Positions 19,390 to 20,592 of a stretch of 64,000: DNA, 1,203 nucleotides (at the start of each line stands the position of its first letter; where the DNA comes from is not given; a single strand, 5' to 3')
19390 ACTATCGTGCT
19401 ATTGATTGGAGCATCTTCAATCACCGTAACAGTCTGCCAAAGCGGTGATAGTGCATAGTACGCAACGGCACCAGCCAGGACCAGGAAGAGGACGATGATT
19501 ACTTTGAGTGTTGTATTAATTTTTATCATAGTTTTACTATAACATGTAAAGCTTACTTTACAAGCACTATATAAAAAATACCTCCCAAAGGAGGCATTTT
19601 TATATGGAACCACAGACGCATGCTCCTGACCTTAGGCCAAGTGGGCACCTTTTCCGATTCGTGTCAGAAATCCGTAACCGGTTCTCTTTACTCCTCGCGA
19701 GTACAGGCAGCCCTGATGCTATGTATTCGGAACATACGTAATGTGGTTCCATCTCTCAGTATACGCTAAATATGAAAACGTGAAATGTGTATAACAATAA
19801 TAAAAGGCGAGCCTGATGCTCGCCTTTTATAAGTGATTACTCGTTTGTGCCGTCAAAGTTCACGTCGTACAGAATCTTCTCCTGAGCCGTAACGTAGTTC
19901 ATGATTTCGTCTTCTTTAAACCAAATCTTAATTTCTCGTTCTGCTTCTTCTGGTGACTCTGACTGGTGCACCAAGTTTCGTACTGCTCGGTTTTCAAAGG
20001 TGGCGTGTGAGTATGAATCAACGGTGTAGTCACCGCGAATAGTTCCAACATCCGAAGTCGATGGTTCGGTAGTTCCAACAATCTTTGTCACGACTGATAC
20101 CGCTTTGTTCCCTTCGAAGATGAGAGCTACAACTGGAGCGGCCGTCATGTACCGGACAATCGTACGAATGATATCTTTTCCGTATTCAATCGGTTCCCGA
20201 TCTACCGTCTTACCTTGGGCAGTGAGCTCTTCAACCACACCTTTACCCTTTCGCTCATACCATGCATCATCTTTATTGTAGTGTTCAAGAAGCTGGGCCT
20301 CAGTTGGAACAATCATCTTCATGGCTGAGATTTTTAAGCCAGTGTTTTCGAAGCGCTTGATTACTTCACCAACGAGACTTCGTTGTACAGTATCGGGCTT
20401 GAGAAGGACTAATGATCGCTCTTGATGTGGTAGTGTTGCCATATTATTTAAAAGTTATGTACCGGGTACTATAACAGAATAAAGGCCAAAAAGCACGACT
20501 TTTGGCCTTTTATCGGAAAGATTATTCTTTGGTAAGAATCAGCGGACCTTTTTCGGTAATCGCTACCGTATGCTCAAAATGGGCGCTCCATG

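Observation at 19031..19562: Shared palindromic operator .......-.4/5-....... upstream of redoxin-locus genes and gdhA: a candidate regulon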

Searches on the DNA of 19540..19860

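Call 14: search_rna_families(source=window, start=19540, end=19860, threshold=evalue, max_evalue=1)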
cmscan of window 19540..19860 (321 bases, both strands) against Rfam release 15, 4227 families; matches with E-value up to 1: 7.
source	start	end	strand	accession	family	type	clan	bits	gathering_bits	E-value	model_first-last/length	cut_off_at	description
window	19541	19606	+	RF02064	STnc370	Gene; sRNA;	-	23.3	54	0.72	1-71/71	no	Enterobacterial sRNA STnc370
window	19780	19826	+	RF02844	RefA9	Gene; antisense;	-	22.2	49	0.31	1-64/64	no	Enterococcus sRNA A9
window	19741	19838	+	RF02029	sraA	Gene; sRNA;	-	21.7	56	0.4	1-95/95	no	sraA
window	19772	19840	-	RF01808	MicX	Gene; sRNA;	-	21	75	0.012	1-194/194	no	MicX Vibrio cholerae sRNA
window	19571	19628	-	RF01859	Phe_leader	Cis-reg; leader;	-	20.5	55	0.37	1-125/125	no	Phenylalanine leader peptide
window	19791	19860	+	RF01808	MicX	Gene; sRNA;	-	18.5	75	0.057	1-90/194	3'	MicX Vibrio cholerae sRNA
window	19782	19830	+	RF02066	STnc320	Gene; sRNA;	-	17.6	50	0.68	1-55/55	no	Salmonella enterica sRNA STnc320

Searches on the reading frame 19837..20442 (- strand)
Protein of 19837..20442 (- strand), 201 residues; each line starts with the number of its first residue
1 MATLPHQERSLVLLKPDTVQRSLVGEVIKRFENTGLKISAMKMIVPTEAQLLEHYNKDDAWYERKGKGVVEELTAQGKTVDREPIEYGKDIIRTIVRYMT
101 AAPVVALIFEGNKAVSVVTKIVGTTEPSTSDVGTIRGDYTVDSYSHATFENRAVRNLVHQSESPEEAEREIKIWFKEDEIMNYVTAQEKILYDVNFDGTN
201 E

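Call 13: search_protein_families(library=pfam, proteins=[window:19837-20442:-], max_evalue=0.01)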
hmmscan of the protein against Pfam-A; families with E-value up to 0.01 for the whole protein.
window:19837-20442:- (201 aa): 1 family
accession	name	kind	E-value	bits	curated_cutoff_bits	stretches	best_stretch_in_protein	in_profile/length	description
PF00334.24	NDK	-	4e-39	134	27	2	88-180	53-135/135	Nucleoside diphosphate kinase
